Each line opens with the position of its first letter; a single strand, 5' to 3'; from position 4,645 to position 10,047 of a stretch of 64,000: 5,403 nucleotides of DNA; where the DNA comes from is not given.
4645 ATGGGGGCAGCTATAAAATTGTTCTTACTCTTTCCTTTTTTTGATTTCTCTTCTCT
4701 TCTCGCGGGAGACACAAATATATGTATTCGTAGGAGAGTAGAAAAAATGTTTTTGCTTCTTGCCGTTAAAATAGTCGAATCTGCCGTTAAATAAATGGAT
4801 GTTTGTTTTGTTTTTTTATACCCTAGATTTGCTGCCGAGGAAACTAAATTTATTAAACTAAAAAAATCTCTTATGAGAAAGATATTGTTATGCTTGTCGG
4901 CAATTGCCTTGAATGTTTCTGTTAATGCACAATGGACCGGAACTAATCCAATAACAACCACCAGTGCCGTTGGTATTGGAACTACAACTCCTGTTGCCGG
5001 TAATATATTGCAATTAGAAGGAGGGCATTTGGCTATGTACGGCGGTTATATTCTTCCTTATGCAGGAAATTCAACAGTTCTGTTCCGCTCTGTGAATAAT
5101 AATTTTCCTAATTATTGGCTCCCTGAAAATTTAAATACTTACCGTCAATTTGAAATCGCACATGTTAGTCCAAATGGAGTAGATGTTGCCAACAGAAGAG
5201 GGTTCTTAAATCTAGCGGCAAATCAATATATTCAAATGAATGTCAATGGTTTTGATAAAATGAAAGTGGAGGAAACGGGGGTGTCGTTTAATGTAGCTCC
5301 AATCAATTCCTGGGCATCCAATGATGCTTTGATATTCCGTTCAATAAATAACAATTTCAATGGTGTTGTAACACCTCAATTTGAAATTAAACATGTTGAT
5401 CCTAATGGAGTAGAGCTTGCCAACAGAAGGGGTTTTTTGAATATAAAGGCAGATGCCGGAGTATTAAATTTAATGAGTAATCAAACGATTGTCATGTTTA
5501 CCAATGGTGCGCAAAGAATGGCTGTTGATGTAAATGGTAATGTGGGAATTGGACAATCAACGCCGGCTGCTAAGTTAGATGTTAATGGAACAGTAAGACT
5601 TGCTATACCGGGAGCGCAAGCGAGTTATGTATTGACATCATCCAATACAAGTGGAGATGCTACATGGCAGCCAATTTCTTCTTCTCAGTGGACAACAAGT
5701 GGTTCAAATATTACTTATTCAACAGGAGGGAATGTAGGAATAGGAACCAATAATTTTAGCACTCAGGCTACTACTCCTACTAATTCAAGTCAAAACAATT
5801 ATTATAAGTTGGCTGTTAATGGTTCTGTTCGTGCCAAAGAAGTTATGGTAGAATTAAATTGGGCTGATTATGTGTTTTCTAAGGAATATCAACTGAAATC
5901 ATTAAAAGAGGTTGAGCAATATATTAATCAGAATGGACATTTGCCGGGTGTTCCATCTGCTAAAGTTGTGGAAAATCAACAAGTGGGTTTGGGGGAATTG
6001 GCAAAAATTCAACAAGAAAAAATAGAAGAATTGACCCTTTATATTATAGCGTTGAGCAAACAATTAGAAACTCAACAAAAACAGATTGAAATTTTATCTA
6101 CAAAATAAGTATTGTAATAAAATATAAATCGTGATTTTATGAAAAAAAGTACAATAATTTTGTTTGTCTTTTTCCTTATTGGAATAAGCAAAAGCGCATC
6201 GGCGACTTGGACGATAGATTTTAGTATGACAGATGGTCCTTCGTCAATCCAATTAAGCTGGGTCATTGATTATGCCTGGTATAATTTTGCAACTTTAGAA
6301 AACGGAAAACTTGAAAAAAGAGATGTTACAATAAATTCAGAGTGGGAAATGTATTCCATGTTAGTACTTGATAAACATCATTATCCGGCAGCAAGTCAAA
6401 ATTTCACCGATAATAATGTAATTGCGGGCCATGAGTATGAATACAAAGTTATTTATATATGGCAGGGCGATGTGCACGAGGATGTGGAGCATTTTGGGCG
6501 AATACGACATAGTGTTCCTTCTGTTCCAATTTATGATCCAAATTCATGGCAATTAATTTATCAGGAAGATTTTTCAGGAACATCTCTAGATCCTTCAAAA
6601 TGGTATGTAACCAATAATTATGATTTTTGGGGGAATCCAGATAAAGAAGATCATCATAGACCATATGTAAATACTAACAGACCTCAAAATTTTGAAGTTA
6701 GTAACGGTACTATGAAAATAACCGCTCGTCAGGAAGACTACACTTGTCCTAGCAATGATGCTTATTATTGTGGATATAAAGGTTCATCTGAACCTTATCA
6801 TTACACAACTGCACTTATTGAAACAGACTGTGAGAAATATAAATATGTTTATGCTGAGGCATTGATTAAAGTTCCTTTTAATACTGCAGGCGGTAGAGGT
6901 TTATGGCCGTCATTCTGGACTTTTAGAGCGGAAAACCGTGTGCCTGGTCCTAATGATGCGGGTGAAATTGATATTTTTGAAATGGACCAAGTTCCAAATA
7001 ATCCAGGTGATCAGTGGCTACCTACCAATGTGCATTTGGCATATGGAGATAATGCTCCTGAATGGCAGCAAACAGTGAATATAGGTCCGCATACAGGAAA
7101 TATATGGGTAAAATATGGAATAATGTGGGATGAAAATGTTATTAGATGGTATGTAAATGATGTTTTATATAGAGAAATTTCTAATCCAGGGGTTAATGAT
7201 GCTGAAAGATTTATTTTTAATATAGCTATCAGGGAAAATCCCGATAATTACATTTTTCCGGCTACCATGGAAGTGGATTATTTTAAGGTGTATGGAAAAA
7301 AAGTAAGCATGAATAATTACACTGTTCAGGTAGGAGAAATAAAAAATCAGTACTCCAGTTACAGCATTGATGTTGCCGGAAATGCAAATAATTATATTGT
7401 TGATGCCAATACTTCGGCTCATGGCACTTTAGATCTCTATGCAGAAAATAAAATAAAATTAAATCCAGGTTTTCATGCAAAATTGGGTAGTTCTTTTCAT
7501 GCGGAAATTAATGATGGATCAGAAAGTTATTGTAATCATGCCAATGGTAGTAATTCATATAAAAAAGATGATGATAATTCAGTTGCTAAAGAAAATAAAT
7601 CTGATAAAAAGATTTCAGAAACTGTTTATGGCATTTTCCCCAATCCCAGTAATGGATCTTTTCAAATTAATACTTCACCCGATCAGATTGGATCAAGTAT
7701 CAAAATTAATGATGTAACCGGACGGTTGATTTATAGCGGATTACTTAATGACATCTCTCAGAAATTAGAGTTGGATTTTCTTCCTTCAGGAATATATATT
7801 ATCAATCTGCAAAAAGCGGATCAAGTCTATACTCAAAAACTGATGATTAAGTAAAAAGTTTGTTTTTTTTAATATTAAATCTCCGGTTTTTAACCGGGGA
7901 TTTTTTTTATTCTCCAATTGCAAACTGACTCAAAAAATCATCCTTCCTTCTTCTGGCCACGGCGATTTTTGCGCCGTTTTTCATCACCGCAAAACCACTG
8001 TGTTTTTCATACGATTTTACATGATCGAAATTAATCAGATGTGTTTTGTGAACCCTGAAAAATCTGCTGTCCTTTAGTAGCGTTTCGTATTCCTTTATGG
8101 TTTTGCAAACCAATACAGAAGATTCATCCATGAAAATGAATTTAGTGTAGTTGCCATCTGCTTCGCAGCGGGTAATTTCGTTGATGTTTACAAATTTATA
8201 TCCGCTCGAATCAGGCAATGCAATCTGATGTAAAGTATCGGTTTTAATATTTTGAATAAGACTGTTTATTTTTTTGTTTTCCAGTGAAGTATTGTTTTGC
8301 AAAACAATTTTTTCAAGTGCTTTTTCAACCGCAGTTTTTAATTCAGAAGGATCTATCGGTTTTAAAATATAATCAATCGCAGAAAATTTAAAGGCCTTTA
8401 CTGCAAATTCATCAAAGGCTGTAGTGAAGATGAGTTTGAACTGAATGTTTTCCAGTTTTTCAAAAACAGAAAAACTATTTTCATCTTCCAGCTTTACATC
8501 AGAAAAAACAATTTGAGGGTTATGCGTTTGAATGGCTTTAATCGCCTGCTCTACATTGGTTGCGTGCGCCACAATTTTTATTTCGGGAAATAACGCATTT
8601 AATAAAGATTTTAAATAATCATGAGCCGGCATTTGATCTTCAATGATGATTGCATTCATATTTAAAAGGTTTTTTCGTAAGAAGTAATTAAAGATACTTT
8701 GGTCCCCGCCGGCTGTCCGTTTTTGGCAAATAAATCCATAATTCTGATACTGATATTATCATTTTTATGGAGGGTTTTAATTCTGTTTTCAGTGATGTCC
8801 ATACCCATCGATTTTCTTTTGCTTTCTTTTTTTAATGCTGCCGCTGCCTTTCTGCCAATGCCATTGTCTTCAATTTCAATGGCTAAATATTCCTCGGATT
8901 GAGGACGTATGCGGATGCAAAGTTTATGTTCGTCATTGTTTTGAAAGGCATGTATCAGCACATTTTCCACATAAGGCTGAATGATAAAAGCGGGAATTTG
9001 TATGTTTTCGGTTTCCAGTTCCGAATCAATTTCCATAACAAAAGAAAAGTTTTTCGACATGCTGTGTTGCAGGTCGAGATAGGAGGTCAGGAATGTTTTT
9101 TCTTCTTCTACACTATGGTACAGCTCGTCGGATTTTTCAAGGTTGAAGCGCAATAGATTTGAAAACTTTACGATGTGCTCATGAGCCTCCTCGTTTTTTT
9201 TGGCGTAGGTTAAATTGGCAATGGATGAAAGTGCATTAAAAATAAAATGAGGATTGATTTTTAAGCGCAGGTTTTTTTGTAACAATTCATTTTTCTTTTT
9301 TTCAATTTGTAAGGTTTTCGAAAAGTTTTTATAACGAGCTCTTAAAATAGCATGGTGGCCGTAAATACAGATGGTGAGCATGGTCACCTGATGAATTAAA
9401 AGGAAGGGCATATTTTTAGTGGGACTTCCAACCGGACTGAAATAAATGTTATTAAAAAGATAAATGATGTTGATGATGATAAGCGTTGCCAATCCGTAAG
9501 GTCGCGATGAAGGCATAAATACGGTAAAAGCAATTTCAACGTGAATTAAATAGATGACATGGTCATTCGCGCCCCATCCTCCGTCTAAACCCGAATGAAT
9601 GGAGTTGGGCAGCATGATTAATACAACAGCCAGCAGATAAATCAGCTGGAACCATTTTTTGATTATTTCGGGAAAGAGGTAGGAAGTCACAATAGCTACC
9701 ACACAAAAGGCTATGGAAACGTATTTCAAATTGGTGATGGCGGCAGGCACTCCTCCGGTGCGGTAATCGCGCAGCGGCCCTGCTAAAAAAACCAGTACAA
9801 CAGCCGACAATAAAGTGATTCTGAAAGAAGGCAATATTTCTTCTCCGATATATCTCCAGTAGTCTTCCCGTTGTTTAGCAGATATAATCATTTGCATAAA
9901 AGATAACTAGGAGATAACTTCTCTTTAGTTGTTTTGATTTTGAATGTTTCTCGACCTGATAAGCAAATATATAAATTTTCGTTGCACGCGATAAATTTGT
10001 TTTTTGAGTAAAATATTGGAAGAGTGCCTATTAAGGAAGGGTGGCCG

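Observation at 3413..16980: Tandemly duplicated sensor-kinase and secreted-cargo modules around a single LytTR regulator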

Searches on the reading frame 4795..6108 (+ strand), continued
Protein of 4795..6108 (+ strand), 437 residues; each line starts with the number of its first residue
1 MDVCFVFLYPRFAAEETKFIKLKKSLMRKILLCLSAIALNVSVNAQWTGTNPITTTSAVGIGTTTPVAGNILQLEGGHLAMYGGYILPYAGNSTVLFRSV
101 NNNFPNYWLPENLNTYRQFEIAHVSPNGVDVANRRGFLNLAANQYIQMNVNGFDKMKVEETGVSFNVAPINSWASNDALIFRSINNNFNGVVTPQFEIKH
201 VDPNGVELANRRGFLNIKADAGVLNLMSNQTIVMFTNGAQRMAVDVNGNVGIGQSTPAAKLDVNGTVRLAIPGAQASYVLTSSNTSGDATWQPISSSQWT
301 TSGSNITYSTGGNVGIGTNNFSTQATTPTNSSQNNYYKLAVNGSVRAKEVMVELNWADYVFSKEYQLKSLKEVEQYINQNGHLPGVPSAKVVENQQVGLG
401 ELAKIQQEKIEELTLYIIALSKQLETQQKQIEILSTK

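Call 93: search_protein_families(library=pfam, proteins=[L095:983-2482:+, L101:1767-3563:+, L108:10304-12352:+, L109:2482-4125:+, L123:10742-12589:+, L132:2040-4316:+, L141:2631-4538:+, L145:10417-12165:+, L152:10354-12342:+, L155:942-2795:+], max_evalue=0.001)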
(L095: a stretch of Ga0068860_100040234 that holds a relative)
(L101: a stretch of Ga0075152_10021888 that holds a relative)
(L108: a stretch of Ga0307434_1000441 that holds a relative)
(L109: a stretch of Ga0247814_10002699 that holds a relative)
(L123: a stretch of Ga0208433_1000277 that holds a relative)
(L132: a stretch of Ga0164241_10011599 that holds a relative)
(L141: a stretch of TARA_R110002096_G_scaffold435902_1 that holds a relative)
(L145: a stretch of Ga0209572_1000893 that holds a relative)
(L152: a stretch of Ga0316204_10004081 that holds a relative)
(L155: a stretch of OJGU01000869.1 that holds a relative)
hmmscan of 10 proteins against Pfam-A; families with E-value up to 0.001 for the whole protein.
L095:983-2482:+ (500 aa): 2 families
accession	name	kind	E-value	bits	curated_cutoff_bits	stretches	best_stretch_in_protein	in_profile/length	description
PF18962.6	Por_Secre_tail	-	4.2e-14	53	27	1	421-497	1-74/75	Secretion system C-terminal sorting domain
PF13860.13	FlgD_ig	-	0.0004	20.8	27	0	432-488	14-76/79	FlgD Ig-like domain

L101:1767-3563:+ (599 aa): 6 families
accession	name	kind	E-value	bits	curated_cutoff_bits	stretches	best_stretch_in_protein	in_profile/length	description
PF13688.12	Reprolysin_5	-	9.7e-21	75.3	27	1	223-386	5-193/196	Metallo-peptidase family M12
PF01421.25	Reprolysin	-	3e-20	73.5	20.8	1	221-408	1-197/200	Reprolysin (M12B) family zinc metalloprotease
PF13582.12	Reprolysin_3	-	4.4e-17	63.2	22.4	1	246-368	2-123/123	Metallo-peptidase family M12B Reprolysin-like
PF13583.11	Reprolysin_4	-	8e-13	48.9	22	1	223-418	5-192/203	Metallo-peptidase family M12B Reprolysin-like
PF13574.12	Reprolysin_2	-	4.8e-12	46.6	27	1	297-376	62-150/195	Metallo-peptidase family M12B Reprolysin-like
PF18962.6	Por_Secre_tail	-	2.3e-09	37.9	27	1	522-597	2-74/75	Secretion system C-terminal sorting domain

L108:10304-12352:+ (683 aa): 4 families
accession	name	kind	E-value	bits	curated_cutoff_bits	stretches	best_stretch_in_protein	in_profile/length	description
PF13860.13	FlgD_ig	-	7.1e-11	42.4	27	1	606-670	11-76/79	FlgD Ig-like domain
PF13585.12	CHU_C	-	2.7e-07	31.1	27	1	618-676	28-79/86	CHU_C Type IX secretion signal domain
PF11790.14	Glyco_hydro_cc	-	1.9e-06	28.1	21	1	245-290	135-176/237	Glycosyl hydrolase catalytic core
PF18962.6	Por_Secre_tail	-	4.7e-06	27.3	27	1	599-677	2-71/75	Secretion system C-terminal sorting domain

L109:2482-4125:+ (548 aa): 1 family
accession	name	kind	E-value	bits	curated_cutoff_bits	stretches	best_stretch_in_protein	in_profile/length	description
PF18962.6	Por_Secre_tail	-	2e-08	34.8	27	1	477-546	3-74/75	Secretion system C-terminal sorting domain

L123:10742-12589:+ (616 aa): 7 families
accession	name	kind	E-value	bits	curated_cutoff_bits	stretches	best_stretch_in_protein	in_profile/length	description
PF13688.12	Reprolysin_5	-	8.4e-18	65.7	27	1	251-414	24-187/196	Metallo-peptidase family M12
PF18962.6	Por_Secre_tail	-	4.2e-14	53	27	1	543-614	1-74/75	Secretion system C-terminal sorting domain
PF13582.12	Reprolysin_3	-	9.6e-09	36.3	22.4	1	254-375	2-123/123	Metallo-peptidase family M12B Reprolysin-like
PF13583.11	Reprolysin_4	-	6.5e-07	29.6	22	1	297-422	80-184/203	Metallo-peptidase family M12B Reprolysin-like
PF13574.12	Reprolysin_2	-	4.2e-06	27.2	27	1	294-419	57-174/195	Metallo-peptidase family M12B Reprolysin-like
PF01421.25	Reprolysin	-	0.00021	21.8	20.8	1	232-377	3-150/200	Reprolysin (M12B) family zinc metalloprotease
PF13585.12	CHU_C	-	0.00093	19.7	27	0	545-609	9-78/86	CHU_C Type IX secretion signal domain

L132:2040-4316:+ (759 aa): 4 families
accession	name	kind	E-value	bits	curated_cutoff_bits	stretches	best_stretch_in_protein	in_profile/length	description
PF02868.21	Peptidase_M4_C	-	8.9e-46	156.2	24.4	1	397-559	1-165/165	Thermolysin metallopeptidase, alpha-helical domain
PF01447.24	Peptidase_M4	-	1.8e-21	77.5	22.4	1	250-394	2-145/145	Thermolysin metallopeptidase, catalytic domain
PF07504.19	FTP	-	1.6e-09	37.9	21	1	84-134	1-51/51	Fungalysin/Thermolysin Propeptide Motif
PF18962.6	Por_Secre_tail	-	5.2e-08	33.5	27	1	683-757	3-74/75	Secretion system C-terminal sorting domain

L141:2631-4538:+ (636 aa): 2 families
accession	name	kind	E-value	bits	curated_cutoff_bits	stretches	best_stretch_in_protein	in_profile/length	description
PF00082.27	Peptidase_S8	-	5.9e-26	91.9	21.8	1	156-422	2-275/288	Subtilase family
PF18962.6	Por_Secre_tail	-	1.6e-13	51.2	27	1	564-633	1-73/75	Secretion system C-terminal sorting domain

L145:10417-12165:+ (583 aa): 2 families
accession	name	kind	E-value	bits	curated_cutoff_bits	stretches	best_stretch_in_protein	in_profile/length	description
PF18962.6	Por_Secre_tail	-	5e-16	59.2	27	1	513-582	1-75/75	Secretion system C-terminal sorting domain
PF19910.5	DUF6383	-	0.00034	21.1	23.7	0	531-581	27-74/74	Domain of unknown function (DUF6383)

L152:10354-12342:+ (663 aa): 2 families
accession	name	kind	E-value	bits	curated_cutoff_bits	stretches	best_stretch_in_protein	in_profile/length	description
PF00082.27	Peptidase_S8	-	1e-26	94.3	21.8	1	179-450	2-275/288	Subtilase family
PF18962.6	Por_Secre_tail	-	2.1e-12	47.6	27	1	592-662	3-75/75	Secretion system C-terminal sorting domain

L155:942-2795:+ (618 aa): 7 families
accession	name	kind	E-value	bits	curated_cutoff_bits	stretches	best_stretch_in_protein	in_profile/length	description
PF13688.12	Reprolysin_5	-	4.4e-16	60.1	27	1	243-414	16-187/196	Metallo-peptidase family M12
PF18962.6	Por_Secre_tail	-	8.5e-15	55.2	27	1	543-616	1-74/75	Secretion system C-terminal sorting domain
PF13582.12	Reprolysin_3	-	4.4e-07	30.9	22.4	1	256-375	4-123/123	Metallo-peptidase family M12B Reprolysin-like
PF13583.11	Reprolysin_4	-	7.4e-07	29.5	22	1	302-422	85-184/203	Metallo-peptidase family M12B Reprolysin-like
PF13574.12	Reprolysin_2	-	7.1e-06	26.4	27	1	301-423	64-178/195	Metallo-peptidase family M12B Reprolysin-like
PF01421.25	Reprolysin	-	1.9e-05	25.2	20.8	1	232-377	3-150/200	Reprolysin (M12B) family zinc metalloprotease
PF11589.14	DUF3244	-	8.6e-05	22.9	25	0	558-611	35-90/96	Domain of unknown function (DUF3244)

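Call 102: search_dna_similar(query=window:4873-6108:+, collection=phages, mode=protein, max_evalue=0.001, max_rows=15)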
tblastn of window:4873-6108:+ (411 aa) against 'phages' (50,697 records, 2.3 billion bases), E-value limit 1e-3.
Records with a match: 1; places in all: 1; records where one place covers at least 80% of the query: 0.
Best place of each record, by identity: <60% 1.
By first word of the organism name: Roseobacter 1.
By host as written in the record: Rhodobacteraceae bacterium FZCC0042 1.
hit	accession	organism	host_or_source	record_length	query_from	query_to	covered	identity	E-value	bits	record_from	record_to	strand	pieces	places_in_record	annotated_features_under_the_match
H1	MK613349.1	Roseobacter phage CRP-7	Rhodobacteraceae bacterium FZCC0042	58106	181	300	29%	33.1%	1e-4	50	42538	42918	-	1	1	putative tail structural protein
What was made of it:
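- Only one weak hit was found in 50,697 phage genomes, and none to the conserved C-terminal domain (call 102).
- Tried and rejected: Phage origin of A. Rejected (call 102).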

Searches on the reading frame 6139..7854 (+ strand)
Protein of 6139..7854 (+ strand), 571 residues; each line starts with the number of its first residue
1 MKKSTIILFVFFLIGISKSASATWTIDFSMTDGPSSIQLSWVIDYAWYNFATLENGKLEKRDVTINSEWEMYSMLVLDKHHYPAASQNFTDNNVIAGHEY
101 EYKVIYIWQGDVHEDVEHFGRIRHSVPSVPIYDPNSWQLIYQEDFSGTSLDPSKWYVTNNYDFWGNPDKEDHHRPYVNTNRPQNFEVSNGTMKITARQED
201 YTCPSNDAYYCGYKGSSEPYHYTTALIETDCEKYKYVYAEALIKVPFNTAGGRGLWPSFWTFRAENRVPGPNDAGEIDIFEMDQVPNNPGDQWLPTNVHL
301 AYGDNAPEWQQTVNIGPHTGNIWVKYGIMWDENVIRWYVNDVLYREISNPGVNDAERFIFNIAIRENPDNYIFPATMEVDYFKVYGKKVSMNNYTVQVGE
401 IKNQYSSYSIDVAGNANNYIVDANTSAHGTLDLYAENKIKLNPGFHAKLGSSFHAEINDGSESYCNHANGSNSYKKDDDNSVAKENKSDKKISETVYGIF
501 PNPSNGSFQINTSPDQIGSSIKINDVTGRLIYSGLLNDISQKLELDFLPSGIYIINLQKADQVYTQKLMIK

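Call 3: search_protein_families(library=pfam, proteins=[window:6139-7854:+], max_evalue=0.01)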
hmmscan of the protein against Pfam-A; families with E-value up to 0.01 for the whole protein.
window:6139-7854:+ (571 aa): 2 families
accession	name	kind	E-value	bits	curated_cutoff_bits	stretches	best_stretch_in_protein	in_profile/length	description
PF00722.28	Glyco_hydro_16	-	2.3e-13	50.4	22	1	177-351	6-139/175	Glycosyl hydrolases family 16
PF18962.6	Por_Secre_tail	-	1e-11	45.4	27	1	499-570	1-75/75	Secretion system C-terminal sorting domain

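Call 4: search_protein_families(library=ncbifam, proteins=[window:6139-7854:+], max_evalue=0.01)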
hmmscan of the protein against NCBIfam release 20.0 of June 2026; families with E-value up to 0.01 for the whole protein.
window:6139-7854:+ (571 aa): 5 families
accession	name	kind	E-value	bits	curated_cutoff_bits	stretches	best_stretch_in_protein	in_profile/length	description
NF038113.1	T9SSA_dep_M36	equivalog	1.4e-12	46.6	885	1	486-571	782-869/869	T9SS-dependent M36 family metallopeptidase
TIGR04183.1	Por_Secre_tail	domain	3.3e-12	46.2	23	1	499-571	1-72/72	T9SS type A sorting domain-containing protein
NF052454.1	BtaGlycanEglC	equivalog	5.4e-11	42.1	700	1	175-385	265-456/459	endo-1,3-1,4-beta-glycanase EglC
NF045639.1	GCX_COOH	domain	1.7e-08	34.2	26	1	416-459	3-47/49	3-coathanger stack domain-containing protein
NF052392.1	BetGlycExoK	equivalog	0.00027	20.5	350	1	149-350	41-201/261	endo-1,3-1,4-beta-glycanase ExoK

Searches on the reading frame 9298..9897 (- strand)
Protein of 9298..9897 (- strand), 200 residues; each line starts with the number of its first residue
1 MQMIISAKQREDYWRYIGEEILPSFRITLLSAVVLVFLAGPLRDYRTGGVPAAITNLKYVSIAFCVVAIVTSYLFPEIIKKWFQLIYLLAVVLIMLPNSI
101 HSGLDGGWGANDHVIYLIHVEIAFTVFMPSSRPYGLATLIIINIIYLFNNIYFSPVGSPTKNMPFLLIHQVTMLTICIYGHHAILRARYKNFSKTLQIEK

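Call 38: find_related_loci(query=A1, collection=metagenome_contigs, flank=10000)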
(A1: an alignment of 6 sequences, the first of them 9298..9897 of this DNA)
Query A1 (200 aa) in metagenome_contigs; peptide patterns used: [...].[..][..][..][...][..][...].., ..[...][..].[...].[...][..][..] (x = any residue, [..] = any of these).
214 stretches matched a pattern, but none encodes a relative of the query by tblastn (E <= 1e-3).
